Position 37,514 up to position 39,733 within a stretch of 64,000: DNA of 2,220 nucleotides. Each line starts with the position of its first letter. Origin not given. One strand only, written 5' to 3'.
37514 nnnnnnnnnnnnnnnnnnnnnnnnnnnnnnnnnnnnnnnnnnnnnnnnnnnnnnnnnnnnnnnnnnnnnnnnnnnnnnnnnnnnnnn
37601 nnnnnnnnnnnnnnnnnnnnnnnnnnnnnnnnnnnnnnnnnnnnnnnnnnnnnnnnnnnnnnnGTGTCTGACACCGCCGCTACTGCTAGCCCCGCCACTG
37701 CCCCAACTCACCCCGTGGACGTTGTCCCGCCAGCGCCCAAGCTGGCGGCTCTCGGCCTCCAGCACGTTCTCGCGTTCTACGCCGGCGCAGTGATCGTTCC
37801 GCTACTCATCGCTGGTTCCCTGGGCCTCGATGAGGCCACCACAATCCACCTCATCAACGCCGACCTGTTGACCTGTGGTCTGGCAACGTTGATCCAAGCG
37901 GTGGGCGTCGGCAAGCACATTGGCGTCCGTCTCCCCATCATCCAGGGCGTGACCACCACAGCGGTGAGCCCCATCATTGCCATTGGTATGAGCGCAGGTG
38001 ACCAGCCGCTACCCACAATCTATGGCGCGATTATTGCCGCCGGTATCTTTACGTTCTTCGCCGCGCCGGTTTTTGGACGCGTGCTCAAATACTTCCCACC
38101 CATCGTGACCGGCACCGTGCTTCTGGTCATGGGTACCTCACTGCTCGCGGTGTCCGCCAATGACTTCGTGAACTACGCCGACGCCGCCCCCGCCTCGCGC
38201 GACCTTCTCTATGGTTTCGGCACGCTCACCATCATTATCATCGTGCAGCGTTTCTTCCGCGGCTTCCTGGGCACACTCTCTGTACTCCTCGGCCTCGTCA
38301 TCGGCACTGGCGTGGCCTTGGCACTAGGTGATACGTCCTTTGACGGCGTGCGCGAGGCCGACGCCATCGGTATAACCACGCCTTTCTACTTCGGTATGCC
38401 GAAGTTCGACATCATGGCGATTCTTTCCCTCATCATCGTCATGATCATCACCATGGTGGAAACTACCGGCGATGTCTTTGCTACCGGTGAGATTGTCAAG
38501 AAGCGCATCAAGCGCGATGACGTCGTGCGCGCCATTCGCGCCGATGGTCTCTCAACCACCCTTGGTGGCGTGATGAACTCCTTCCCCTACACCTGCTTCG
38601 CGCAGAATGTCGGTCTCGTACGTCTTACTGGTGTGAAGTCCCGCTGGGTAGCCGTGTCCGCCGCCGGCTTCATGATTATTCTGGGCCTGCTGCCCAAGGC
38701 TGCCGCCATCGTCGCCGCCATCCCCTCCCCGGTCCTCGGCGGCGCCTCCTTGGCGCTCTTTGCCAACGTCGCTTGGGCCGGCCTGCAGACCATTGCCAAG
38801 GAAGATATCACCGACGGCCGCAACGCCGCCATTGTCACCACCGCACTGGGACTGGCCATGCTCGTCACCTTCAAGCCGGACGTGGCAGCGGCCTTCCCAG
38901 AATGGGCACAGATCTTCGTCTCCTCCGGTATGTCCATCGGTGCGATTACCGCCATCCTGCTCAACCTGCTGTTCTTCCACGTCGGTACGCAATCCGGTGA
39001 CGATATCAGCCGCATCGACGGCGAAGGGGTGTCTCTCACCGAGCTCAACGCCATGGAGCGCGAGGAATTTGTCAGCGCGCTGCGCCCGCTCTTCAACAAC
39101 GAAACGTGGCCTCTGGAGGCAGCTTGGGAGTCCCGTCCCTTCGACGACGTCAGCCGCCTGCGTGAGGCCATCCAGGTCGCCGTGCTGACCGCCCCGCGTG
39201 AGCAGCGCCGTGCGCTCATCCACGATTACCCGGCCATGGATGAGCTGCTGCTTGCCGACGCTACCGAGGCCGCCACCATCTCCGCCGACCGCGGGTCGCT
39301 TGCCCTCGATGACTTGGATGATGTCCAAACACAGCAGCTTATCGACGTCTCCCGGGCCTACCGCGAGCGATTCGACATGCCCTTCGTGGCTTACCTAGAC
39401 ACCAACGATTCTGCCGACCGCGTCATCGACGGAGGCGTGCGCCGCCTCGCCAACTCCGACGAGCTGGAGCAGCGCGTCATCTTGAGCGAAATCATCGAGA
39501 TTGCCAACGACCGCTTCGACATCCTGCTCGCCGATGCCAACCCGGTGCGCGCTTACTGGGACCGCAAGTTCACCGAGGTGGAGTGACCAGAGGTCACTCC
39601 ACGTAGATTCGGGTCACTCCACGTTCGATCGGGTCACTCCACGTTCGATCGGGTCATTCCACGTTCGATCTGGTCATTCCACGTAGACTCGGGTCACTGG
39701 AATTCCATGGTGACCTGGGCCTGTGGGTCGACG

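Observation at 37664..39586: NCS2 nucleobase permease fused to a degenerate OHCU-decarboxylase-like cytoplasmic domain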

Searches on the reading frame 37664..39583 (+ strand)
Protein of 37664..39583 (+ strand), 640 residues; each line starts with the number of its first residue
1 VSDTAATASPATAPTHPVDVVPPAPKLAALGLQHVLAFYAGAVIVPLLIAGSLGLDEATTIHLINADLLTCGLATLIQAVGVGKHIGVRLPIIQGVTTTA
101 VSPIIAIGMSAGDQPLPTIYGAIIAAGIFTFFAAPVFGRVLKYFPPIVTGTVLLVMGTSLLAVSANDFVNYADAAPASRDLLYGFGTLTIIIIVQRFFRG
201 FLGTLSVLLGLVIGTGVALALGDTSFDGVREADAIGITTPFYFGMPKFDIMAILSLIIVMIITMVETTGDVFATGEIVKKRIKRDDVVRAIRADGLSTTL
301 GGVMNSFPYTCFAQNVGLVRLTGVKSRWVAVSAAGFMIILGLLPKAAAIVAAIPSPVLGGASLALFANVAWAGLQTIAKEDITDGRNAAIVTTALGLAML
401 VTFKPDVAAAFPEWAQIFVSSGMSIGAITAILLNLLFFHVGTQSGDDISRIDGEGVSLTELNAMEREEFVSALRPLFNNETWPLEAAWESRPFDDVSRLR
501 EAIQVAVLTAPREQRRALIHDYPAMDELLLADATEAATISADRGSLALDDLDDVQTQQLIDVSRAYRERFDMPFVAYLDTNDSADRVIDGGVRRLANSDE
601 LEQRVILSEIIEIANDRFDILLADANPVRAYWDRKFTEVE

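Call 3: search_protein_families(library=pfam, proteins=[window:37664-39583:+], max_evalue=1)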
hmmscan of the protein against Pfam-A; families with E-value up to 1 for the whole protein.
window:37664-39583:+ (640 aa): 2 families
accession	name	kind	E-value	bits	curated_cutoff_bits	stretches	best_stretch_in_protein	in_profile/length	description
PF00860.26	Xan_ur_permease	-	2.8e-94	316.5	27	1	26-406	2-388/389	Permease family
PF09349.15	OHCU_decarbox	-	6.4e-30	105.2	24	1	462-618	1-154/155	OHCU decarboxylase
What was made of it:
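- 37721..38974 (+): NCS2/NAT permease core (aa 20-437, 14-TM region). PF00860 E 2.8e-94 (call 3).
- On NCS2/NAT (SLC23) nucleobase:cation symporters, xanthine/urate subfamily: PF00860 316 bits (gathering score 27), call 3.
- On OHCU decarboxylase (UraD, EC 4.1.1.97): 105 bits, E 6e-30 (call 3).
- Checked: Pfam: Xan_ur_permease aa 26-406, E 2.8e-94; OHCU_decarbox aa 462-618, E 6.4e-30, 105 bits against a gathering score of 24 (call 3).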

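Call 4: search_protein_families(library=ncbifam, proteins=[window:37664-39583:+], max_evalue=1)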
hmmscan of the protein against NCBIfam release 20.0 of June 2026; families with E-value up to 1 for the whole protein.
window:37664-39583:+ (640 aa): 10 families
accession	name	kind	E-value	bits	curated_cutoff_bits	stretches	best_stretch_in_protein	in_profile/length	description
TIGR03173.1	pbuX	subfamily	2.2e-143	477.9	414.15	1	30-437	1-406/407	xanthine permease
TIGR00801.1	ncs2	superfamily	1.9e-107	359.8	291.8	1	22-436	2-415/415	NCS2 family nucleobase:cation symporter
NF007995.0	PRK10720.1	equivalog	8e-41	140.3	477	1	20-440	10-409/429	uracil permease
TIGR03616.1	RutG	equivalog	1.6e-26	93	758.65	1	23-437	28-425/429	pyrimidine utilization transport protein G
NF037981.1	NCS2_1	subfamily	1.4e-23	83.4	40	1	27-433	3-417/419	purine/pyrimidine permease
TIGR03164.1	UHCUDC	equivalog_domain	6.1e-18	65.4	96.25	1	464-618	1-154/157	2-oxo-4-hydroxy-4-carboxy-5-ureidoimidazoline decarboxylase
NF008502.0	PRK11412.1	equivalog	3.4e-16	59.4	370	1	31-436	14-426/433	uracil/xanthine transporter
NF010372.0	PRK13798.1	subfamily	3.9e-14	53.1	124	1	455-625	6-167/173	2-oxo-4-hydroxy-4-carboxy-5-ureidoimidazoline decarboxylase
NF010373.0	PRK13799.1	equivalog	3.8e-10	38.8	1087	1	457-621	4-172/591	unknown domain/N-carbamoyl-L-amino acid hydrolase fusion protein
TIGR03180.1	UraD_2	equivalog_domain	3.3e-07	30.5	139.4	1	461-618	1-154/158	2-oxo-4-hydroxy-4-carboxy-5-ureidoimidazoline decarboxylase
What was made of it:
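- On NCS2/NAT (SLC23) nucleobase:cation symporters, xanthine/urate subfamily: TIGR00801 359.8 against 291.8, and TIGR03173 477.9 against 414.15, call 4.
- On OHCU decarboxylase (UraD, EC 4.1.1.97): 65.4 against 96.25, 30.5 against 139.4, 53.1 against 124 (call 4).
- Closest known: Canonical OHCU decarboxylase. Different: It scores below all NCBIfam UraD equivalog cutoffs (call 4).
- The query fails all UraD equivalog cutoffs (65 against 96, 30 against 139, 53 against 124; call 4).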

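Call 6: find_homologous_proteins(query=window:37664-39583:+, max_evalue=0.00001)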
Query window:37664-39583:+ (640 aa): 6285 proteins with E <= 0.00001 among 8000 candidates; the best 120 are listed.
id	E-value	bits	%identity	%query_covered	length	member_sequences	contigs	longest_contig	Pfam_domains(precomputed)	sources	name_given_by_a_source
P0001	0.0e+0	1376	100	100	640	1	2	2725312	PF09349.16,PF00860.27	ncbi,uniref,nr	ncbi:solute carrier family 23 protein [Corynebacterium minutissimum]|uniref:Xanthine/uracil permease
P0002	0.0e+0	1374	100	100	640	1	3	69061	PF09349.16,PF00860.27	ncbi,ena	-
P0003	0.0e+0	1370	99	100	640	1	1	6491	PF09349.16,PF00860.27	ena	-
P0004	0.0e+0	1370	99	100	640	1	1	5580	PF09349.16,PF00860.27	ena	-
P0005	0.0e+0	1369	99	100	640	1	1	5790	PF09349.16,PF00860.27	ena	-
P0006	0.0e+0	1369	99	100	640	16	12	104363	PF09349.16,PF00860.27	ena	-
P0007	0.0e+0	1368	99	100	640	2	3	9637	PF09349.16,PF00860.27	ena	-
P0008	0.0e+0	1368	99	100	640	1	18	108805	PF09349.16,PF00860.27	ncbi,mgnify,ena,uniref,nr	ncbi:solute carrier family 23 protein [uncultured Corynebacterium sp.]|mgnify:FL=1|uniref:solute car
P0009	0.0e+0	1368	99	100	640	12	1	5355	PF09349.16,PF00860.27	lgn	-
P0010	0.0e+0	1367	99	100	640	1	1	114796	PF09349.16,PF00860.27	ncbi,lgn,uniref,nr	ncbi:solute carrier family 23 protein [Corynebacterium sp. HMSC078H07]|uniref:solute carrier family 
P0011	0.0e+0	1366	99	100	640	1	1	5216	PF09349.16,PF00860.27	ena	-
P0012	0.0e+0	1366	99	100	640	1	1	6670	PF09349.16,PF00860.27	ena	-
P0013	0.0e+0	1356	98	100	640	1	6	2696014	PF09349.16,PF00860.27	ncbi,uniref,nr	ncbi:solute carrier family 23 protein [Corynebacterium minutissimum]|uniref:Purine/pyrimidine permea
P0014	0.0e+0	1354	98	100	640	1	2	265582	PF09349.16,PF00860.27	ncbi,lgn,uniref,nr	ncbi:solute carrier family 23 protein [Corynebacterium minutissimum]|uniref:solute carrier family 23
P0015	0.0e+0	1321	95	100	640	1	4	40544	PF09349.16,PF00860.27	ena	-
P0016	0.0e+0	1319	95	100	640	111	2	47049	PF09349.16,PF00860.27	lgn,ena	-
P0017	0.0e+0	1319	95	100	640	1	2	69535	PF09349.16,PF00860.27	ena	-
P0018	0.0e+0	1319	95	100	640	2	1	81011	PF09349.16,PF00860.27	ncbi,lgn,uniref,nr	ncbi:uracil-xanthine permease [Corynebacterium sp. HMSC072D12]|uniref:solute carrier family 23 prote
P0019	0.0e+0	1318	95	98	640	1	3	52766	PF09349.16,PF00860.27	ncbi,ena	ncbi:MAG: solute carrier family 23 protein [Corynebacterium aurimucosum]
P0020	0.0e+0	1317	95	100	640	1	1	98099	PF09349.16,PF00860.27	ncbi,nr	ncbi:uracil-xanthine permease [Corynebacterium sp. HMSC074E01]|nr:solute carrier family 23 protein [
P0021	0.0e+0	1317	95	98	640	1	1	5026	PF09349.16,PF00860.27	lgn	-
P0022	0.0e+0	1316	95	100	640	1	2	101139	PF09349.16,PF00860.27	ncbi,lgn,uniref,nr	ncbi:uracil-xanthine permease [Corynebacterium sp. HMSC056F09]|uniref:solute carrier family 23 prote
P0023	0.0e+0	1316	95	100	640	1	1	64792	PF09349.16,PF00860.27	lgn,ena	-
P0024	0.0e+0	1316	95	100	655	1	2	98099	PF09349.16,PF00860.27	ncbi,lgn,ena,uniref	ncbi:solute carrier family 23 protein [Corynebacterium sp. HMSC074E01]|uniref:solute carrier family 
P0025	0.0e+0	1316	95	100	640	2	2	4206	PF09349.16,PF00860.27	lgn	-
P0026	0.0e+0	1315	95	100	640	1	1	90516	PF09349.16,PF00860.27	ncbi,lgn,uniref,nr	ncbi:solute carrier family 23 protein [Corynebacterium aurimucosum]|uniref:solute carrier family 23 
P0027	0.0e+0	1313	95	100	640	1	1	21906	PF09349.16,PF00860.27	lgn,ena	-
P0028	0.0e+0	1313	95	100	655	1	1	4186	PF09349.16,PF00860.27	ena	-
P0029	0.0e+0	1313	95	100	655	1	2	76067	PF09349.16,PF00860.27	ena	-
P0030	0.0e+0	1313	95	100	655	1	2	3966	PF09349.16,PF00860.27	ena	-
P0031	0.0e+0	1313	95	100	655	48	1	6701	PF09349.16,PF00860.27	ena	-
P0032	0.0e+0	1312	95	100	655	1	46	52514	PF09349.16,PF00860.27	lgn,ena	-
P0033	0.0e+0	1312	95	100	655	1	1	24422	PF09349.16,PF00860.27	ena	-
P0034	0.0e+0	1297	94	100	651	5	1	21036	PF09349.16,PF00860.27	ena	-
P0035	0.0e+0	1288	93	100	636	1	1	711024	PF09349.16,PF00860.27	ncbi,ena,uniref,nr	ncbi:solute carrier family 23 protein [Corynebacterium hesseae]|uniref:Solute carrier family 23 prot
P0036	0.0e+0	1288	93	100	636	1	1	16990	PF09349.16,PF00860.27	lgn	-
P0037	0.0e+0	1286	94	98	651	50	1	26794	PF09349.16,PF00860.27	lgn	-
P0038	0.0e+0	1286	93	100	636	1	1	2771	PF09349.16,PF00860.27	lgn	-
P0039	0.0e+0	1286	93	100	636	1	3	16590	PF09349.16,PF00860.27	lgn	-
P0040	0.0e+0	1285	93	100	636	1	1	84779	PF09349.16,PF00860.27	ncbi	ncbi:solute carrier family 23 protein [Corynebacterium aurimucosum]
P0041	0.0e+0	1285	93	100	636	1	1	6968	PF09349.16,PF00860.27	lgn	-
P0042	0.0e+0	1285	93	100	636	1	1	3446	PF09349.16,PF00860.27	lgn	-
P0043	0.0e+0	1284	93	100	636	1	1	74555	PF09349.16,PF00860.27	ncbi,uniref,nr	ncbi:solute carrier family 23 protein [Corynebacterium guaraldiae]|uniref:solute carrier family 23 p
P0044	0.0e+0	1284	93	100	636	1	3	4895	PF09349.16,PF00860.27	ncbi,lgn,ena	-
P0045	0.0e+0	1282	93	100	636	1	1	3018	PF09349.16,PF00860.27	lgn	-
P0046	0.0e+0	1280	93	100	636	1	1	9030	PF09349.16,PF00860.27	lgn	-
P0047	0.0e+0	1279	92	100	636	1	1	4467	PF09349.16,PF00860.27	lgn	-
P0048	0.0e+0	1112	80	98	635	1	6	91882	PF09349.16,PF00860.27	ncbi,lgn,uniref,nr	ncbi:solute carrier family 23 protein [Corynebacterium accolens]|uniref:solute carrier family 23 pro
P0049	0.0e+0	1112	80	99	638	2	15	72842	PF09349.16,PF00860.27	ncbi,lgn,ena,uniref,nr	ncbi:solute carrier family 23 protein [uncultured Corynebacterium sp.]|uniref:solute carrier family 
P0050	0.0e+0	1111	80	98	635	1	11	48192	PF09349.16,PF00860.27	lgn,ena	-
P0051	0.0e+0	1111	80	99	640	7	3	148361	PF09349.16,PF00860.27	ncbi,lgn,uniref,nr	ncbi:solute carrier family 23 protein [Corynebacterium vitaeruminis]|uniref:solute carrier family 23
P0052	0.0e+0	1111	80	98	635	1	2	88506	PF09349.16,PF00860.27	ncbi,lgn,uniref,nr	ncbi:solute carrier family 23 protein [Corynebacterium accolens]|uniref:solute carrier family 23 pro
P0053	0.0e+0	1110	80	98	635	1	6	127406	PF09349.16,PF00860.27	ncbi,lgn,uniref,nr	ncbi:solute carrier family 23 protein [Corynebacterium accolens]|uniref:solute carrier family 23 pro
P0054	0.0e+0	1110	80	98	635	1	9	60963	PF09349.16,PF00860.27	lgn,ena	-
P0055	0.0e+0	1110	80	98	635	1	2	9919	PF09349.16,PF00860.27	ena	-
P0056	0.0e+0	1110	80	98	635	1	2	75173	PF09349.16,PF00860.27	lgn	-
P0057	0.0e+0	1110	80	98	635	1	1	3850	PF09349.16,PF00860.27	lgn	-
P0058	0.0e+0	1110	80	98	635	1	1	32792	PF09349.16,PF00860.27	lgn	-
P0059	0.0e+0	1109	80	98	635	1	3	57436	PF09349.16,PF00860.27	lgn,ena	-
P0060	0.0e+0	1109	80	98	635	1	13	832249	PF09349.16,PF00860.27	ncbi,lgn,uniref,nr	ncbi:solute carrier family 23 protein [Corynebacterium accolens]|uniref:solute carrier family 23 pro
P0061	0.0e+0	1109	80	98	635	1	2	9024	PF09349.16,PF00860.27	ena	-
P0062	0.0e+0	1109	80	98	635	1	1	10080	PF09349.16,PF00860.27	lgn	-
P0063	0.0e+0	1109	80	98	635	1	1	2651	PF09349.16,PF00860.27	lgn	-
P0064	0.0e+0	1109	80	98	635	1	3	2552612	PF09349.16,PF00860.27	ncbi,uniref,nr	ncbi:purine/pyrimidine permease [Corynebacterium accolens]|uniref:solute carrier family 23 protein n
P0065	0.0e+0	1109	80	98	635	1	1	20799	PF09349.16,PF00860.27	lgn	-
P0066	0.0e+0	1109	80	98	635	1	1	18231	PF09349.16,PF00860.27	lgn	-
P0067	0.0e+0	1109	80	98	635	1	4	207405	PF09349.16,PF00860.27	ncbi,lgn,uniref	ncbi:solute carrier family 23 protein [Corynebacterium sp. KPL2861]|uniref:solute carrier family 23 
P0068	0.0e+0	1109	80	98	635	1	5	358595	PF09349.16,PF00860.27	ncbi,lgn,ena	-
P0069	0.0e+0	1109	80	98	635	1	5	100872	PF09349.16,PF00860.27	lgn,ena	-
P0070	0.0e+0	1109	80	98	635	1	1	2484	PF09349.16,PF00860.27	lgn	-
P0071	0.0e+0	1109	80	98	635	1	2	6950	PF09349.16,PF00860.27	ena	-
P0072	0.0e+0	1109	80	98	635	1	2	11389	PF09349.16,PF00860.27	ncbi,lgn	-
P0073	0.0e+0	1108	80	98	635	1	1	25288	PF09349.16,PF00860.27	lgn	-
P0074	0.0e+0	1108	80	98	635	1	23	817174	PF09349.16,PF00860.27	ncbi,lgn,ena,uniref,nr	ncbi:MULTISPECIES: solute carrier family 23 protein [Corynebacterium]|uniref:solute carrier family 2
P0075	0.0e+0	1108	80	98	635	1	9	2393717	PF09349.16,PF00860.27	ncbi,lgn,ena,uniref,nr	ncbi:solute carrier family 23 protein [Corynebacterium accolens]|uniref:solute carrier family 23 pro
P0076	0.0e+0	1108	80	98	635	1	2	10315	PF09349.16,PF00860.27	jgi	-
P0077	0.0e+0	1108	80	98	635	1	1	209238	PF09349.16,PF00860.27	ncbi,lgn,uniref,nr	ncbi:solute carrier family 23 protein [Corynebacterium accolens]|uniref:solute carrier family 23 pro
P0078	0.0e+0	1108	80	98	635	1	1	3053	PF09349.16,PF00860.27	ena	-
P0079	0.0e+0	1108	80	98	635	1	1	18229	PF09349.16,PF00860.27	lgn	-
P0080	0.0e+0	1108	80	98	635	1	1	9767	PF09349.16,PF00860.27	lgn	-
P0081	0.0e+0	1108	80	98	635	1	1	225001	PF09349.16,PF00860.27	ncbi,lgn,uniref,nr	ncbi:solute carrier family 23 protein [Corynebacterium sp. MSK073]|uniref:solute carrier family 23 p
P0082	0.0e+0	1108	80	98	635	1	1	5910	PF09349.16,PF00860.27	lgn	-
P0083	0.0e+0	1108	80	98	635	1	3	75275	PF09349.16,PF00860.27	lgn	-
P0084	0.0e+0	1108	80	98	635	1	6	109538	PF09349.16,PF00860.27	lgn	-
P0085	0.0e+0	1108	80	98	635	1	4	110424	PF09349.16,PF00860.27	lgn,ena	-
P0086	0.0e+0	1108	80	98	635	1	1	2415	PF09349.16,PF00860.27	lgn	-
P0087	0.0e+0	1108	80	98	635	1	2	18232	PF09349.16,PF00860.27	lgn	-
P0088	0.0e+0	1107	80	98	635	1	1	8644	PF09349.16,PF00860.27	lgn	-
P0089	0.0e+0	1107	79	100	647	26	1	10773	PF09349.16,PF00860.27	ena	-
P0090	0.0e+0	1107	80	98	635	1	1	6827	PF09349.16,PF00860.27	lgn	-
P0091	0.0e+0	1107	80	98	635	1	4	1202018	PF09349.16,PF00860.27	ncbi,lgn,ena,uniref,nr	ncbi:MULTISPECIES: solute carrier family 23 protein [unclassified Corynebacterium]|uniref:solute car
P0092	0.0e+0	1107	80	98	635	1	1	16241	PF09349.16,PF00860.27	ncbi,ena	-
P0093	0.0e+0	1107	80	98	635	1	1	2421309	PF09349.16,PF00860.27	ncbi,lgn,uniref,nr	ncbi:xanthine permease [Corynebacterium accolens ATCC 49726]|uniref:solute carrier family 23 protein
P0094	0.0e+0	1107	80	98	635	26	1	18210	PF09349.16,PF00860.27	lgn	-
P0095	0.0e+0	1107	80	98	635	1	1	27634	PF09349.16,PF00860.27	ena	-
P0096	0.0e+0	1107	80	98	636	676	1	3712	PF09349.16,PF00860.27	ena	-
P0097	0.0e+0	1107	80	98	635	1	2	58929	PF09349.16,PF00860.27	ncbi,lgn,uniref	ncbi:solute carrier family 23 protein [Corynebacterium sp. KPL3927]|uniref:solute carrier family 23 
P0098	0.0e+0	1107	80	98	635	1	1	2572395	PF09349.16,PF00860.27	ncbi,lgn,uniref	ncbi:solute carrier family 23 protein [Corynebacterium sp. LaCa97]|uniref:solute carrier family 23 p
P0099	0.0e+0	1107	80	98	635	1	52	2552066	PF09349.16,PF00860.27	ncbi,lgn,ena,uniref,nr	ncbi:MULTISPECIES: solute carrier family 23 protein [Corynebacterium]|uniref:Xanthine/uracil permeas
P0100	0.0e+0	1107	80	98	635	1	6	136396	PF09349.16,PF00860.27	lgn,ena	-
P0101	0.0e+0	1107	80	98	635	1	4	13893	PF09349.16,PF00860.27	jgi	jgi:xanthine permease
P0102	0.0e+0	1107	80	98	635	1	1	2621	PF09349.16,PF00860.27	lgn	-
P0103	0.0e+0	1107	80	98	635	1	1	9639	PF09349.16,PF00860.27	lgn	-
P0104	0.0e+0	1106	80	98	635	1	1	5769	PF09349.16,PF00860.27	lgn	-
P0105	0.0e+0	1106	80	98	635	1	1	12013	PF09349.16,PF00860.27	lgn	-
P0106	0.0e+0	1106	80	98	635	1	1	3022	PF09349.16,PF00860.27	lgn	-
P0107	0.0e+0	1106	80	98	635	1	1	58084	PF09349.16,PF00860.27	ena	-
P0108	0.0e+0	1106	80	98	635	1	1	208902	PF09349.16,PF00860.27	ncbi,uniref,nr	ncbi:solute carrier family 23 protein [Corynebacterium sp. MSK204]|uniref:solute carrier family 23 p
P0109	0.0e+0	1106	80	98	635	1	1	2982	PF09349.16,PF00860.27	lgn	-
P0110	0.0e+0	1106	80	98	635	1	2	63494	PF09349.16,PF00860.27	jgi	jgi:hypothetical protein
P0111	0.0e+0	1106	80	98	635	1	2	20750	PF09349.16,PF00860.27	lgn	-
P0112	0.0e+0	1106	80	98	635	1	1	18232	PF09349.16,PF00860.27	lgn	-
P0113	0.0e+0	1106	80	98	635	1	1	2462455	PF09349.16,PF00860.27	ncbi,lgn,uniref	ncbi:solute carrier family 23 protein [Corynebacterium sp. LaCa78]|uniref:solute carrier family 23 p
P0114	0.0e+0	1106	80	98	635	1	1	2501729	PF09349.16,PF00860.27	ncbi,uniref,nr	ncbi:purine/pyrimidine permease [Corynebacterium accolens]|uniref:solute carrier family 23 protein n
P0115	0.0e+0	1106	80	98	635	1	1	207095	PF09349.16,PF00860.27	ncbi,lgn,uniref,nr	ncbi:solute carrier family 23 protein [Corynebacterium accolens]|uniref:solute carrier family 23 pro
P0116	0.0e+0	1106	80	98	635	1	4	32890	PF09349.16,PF00860.27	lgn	-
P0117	0.0e+0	1106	80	98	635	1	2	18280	PF09349.16,PF00860.27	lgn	-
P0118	0.0e+0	1106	80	98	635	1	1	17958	PF09349.16,PF00860.27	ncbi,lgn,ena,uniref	ncbi:solute carrier family 23 protein [Corynebacterium sp. KPL2830]|uniref:solute carrier family 23 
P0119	0.0e+0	1106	80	98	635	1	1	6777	PF09349.16,PF00860.27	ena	-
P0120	0.0e+0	1105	80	98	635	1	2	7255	PF09349.16,PF00860.27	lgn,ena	-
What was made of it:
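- Checked: It yields a 640-aa product identical to the NCBI protein 'solute carrier family 23 protein [Corynebacterium minutissimum]' (P0001, call 6).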
